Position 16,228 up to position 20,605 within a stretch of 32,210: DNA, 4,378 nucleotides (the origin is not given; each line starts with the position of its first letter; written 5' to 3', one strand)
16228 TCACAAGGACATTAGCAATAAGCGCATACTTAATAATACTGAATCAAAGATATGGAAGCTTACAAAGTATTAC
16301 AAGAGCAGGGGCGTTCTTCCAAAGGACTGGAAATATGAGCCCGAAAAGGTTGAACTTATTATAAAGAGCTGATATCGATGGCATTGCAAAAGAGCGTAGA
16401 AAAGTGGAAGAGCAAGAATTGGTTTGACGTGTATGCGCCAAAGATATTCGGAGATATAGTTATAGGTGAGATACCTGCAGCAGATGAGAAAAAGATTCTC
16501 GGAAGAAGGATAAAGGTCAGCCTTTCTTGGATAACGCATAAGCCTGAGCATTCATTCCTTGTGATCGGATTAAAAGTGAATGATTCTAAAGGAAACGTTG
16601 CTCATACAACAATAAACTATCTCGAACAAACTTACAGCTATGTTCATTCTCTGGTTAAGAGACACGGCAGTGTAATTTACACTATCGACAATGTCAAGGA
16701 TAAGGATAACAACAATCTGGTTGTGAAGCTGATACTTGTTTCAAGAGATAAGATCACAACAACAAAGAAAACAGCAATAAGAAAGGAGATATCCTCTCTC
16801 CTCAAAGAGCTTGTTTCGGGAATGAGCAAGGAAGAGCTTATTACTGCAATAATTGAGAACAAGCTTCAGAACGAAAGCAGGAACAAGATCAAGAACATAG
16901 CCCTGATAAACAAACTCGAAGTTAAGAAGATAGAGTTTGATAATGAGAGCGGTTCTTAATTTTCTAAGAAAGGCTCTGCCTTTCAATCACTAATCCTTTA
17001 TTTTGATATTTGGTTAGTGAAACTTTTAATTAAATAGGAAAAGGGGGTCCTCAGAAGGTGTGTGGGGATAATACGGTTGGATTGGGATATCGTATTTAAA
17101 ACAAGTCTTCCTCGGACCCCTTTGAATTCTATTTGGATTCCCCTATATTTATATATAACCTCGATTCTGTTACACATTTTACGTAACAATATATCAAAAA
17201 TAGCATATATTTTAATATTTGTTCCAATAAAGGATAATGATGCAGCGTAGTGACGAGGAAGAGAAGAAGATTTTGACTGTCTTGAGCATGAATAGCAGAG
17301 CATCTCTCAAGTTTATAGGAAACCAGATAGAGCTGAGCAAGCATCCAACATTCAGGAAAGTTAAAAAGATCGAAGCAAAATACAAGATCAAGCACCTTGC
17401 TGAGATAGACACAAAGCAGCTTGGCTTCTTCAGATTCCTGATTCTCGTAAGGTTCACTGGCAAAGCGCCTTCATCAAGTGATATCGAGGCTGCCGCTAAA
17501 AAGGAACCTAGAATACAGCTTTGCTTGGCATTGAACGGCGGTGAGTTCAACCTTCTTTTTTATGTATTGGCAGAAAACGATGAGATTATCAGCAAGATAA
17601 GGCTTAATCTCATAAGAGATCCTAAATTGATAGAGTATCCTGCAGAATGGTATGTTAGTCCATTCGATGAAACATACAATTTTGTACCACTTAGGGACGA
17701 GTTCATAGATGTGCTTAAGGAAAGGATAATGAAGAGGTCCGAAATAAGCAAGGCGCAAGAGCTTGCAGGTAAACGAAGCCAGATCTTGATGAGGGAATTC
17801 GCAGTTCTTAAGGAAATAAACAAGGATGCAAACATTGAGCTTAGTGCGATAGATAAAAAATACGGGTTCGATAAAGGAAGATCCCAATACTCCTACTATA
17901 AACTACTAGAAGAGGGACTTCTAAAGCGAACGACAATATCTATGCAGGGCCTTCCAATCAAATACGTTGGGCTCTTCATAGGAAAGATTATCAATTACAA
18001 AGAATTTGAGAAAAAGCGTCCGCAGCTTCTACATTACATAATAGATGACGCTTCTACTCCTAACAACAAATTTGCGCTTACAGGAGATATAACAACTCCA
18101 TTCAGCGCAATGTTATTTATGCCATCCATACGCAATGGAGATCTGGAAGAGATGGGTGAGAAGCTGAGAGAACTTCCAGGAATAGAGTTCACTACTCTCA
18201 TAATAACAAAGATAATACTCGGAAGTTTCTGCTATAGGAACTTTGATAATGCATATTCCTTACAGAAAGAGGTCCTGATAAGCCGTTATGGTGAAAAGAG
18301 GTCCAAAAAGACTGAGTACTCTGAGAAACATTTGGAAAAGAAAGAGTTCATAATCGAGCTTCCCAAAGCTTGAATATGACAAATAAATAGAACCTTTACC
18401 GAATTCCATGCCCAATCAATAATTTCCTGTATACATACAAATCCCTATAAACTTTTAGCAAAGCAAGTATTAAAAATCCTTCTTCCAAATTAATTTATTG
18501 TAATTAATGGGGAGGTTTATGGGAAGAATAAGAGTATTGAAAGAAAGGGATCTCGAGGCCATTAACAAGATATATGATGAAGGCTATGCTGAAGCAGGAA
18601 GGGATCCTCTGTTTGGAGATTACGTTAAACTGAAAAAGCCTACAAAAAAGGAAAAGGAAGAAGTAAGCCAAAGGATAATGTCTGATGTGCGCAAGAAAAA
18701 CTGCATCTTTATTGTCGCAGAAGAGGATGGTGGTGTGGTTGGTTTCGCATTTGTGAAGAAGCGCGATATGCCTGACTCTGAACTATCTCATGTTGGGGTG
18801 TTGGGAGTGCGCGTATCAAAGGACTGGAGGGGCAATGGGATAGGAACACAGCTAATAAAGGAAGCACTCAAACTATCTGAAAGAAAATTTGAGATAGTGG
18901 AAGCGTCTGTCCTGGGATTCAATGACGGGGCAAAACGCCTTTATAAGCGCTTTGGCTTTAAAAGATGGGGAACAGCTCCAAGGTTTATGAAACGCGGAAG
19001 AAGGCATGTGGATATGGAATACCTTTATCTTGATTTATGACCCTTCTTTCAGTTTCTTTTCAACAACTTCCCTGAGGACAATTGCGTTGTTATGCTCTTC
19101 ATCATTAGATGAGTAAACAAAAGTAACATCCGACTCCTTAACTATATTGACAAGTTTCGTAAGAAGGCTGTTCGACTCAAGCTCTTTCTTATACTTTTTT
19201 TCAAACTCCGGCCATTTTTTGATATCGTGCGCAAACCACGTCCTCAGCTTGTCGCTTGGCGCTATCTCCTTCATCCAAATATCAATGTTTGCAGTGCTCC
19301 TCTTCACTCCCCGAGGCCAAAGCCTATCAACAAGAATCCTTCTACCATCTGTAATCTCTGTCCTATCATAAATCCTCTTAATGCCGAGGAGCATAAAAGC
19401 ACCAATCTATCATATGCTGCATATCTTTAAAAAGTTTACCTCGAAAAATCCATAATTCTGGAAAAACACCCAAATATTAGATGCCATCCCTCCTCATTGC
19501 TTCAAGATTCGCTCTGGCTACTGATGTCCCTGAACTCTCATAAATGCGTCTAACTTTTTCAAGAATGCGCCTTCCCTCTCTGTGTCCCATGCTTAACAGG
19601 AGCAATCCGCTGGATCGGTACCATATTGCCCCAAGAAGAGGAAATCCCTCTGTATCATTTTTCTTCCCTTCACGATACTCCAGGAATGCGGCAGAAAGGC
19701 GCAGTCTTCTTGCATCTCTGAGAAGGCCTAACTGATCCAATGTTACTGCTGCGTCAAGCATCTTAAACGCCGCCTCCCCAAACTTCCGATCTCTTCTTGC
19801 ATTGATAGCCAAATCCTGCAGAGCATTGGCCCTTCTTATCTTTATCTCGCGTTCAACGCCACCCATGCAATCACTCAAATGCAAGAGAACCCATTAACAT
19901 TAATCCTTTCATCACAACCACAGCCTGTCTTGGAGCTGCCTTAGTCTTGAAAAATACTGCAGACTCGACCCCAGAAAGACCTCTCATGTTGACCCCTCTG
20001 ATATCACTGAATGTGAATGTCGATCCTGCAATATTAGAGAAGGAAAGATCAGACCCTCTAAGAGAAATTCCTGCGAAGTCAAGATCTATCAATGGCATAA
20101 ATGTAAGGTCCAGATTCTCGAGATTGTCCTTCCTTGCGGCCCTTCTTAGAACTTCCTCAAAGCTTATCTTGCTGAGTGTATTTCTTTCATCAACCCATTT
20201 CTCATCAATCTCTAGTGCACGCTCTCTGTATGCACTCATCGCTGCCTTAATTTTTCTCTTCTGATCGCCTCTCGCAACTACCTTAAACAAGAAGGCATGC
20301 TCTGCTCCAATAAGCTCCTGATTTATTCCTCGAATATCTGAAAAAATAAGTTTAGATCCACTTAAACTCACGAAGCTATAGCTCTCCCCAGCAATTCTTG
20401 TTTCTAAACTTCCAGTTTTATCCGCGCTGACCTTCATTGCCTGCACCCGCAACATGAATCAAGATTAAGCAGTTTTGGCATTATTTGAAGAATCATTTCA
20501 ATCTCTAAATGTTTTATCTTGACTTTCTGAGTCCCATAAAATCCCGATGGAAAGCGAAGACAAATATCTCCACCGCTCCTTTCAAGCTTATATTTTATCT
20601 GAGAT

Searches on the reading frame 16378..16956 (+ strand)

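Call 17: search_protein_families(library=pfam, proteins=[window:16378-16956:+], max_evalue=0.001)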
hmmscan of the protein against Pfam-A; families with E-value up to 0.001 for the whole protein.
window:16378-16956:+ (193 aa): 1 family
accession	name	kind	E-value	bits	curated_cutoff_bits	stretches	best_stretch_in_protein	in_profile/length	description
PF01015.23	Ribosomal_S3Ae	-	3e-39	135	29.3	1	4-186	4-186/191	Ribosomal S3Ae family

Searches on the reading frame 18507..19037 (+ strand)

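Call 17: search_protein_families(library=pfam, proteins=[window:18507-19037:+], max_evalue=0.001)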
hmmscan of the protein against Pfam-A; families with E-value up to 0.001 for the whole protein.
window:18507-19037:+ (177 aa): 7 families
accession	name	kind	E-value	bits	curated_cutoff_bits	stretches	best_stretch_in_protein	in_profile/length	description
PF00583.31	Acetyltransf_1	-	4.9e-16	59.5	20.7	1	57-151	24-116/116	Acetyltransferase (GNAT) family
PF13508.13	Acetyltransf_7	-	7.7e-16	58.7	27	1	65-152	2-83/84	Acetyltransferase (GNAT) domain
PF13673.13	Acetyltransf_10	-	5.2e-14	52.8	23.6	1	51-172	20-126/128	Acetyltransferase (GNAT) domain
PF13420.13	Acetyltransf_4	-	2.7e-10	40.9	24.3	1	8-170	1-153/155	Acetyltransferase (GNAT) domain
PF13302.13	Acetyltransf_3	-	1.1e-07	33.1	25.4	1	24-152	11-138/138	Acetyltransferase (GNAT) domain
PF13527.13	Acetyltransf_9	-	5.2e-05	23.7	25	1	8-152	2-125/127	Acetyltransferase (GNAT) domain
PF08445.16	FR47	-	0.00066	20.1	22.1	0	100-153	26-79/86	FR47-like protein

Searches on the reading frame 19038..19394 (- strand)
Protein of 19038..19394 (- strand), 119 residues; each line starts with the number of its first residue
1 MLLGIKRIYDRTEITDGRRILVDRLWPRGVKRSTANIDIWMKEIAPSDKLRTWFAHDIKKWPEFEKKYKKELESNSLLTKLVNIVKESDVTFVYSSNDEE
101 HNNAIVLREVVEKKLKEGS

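Call 17: search_protein_families(library=pfam, proteins=[window:19038-19394:-], max_evalue=0.001)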
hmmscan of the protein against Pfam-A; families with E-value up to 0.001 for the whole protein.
window:19038-19394:- (119 aa): 3 families
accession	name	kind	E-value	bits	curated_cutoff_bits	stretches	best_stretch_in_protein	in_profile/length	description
PF22752.1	DUF488-N3i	-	1.2e-36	126.6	27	1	5-117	4-117/131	Inactive DUF488-N3 subclade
PF04343.18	DUF488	-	6.8e-30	104.6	22.2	1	5-110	2-120/121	Domain of unknown function DUF488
PF22751.1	DUF488-N3a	-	2.2e-24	86.5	27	1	5-114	3-117/118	Active DUF488-N3 subclade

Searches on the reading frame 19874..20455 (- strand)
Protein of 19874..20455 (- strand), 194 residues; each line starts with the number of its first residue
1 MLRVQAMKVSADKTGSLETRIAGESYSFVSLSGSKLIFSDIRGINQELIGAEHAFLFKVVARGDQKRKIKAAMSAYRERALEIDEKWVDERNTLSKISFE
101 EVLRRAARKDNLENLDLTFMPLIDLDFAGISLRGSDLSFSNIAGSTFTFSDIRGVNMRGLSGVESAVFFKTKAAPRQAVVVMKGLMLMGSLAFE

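Call 17: search_protein_families(library=pfam, proteins=[window:19874-20455:-], max_evalue=0.001)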
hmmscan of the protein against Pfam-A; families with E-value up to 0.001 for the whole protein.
window:19874-20455:- (194 aa): 1 family
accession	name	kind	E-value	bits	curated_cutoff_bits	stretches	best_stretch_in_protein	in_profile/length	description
PF00805.28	Pentapeptide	-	1.5e-06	28.1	20.2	1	124-159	5-40/40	Pentapeptide repeats (8 copies)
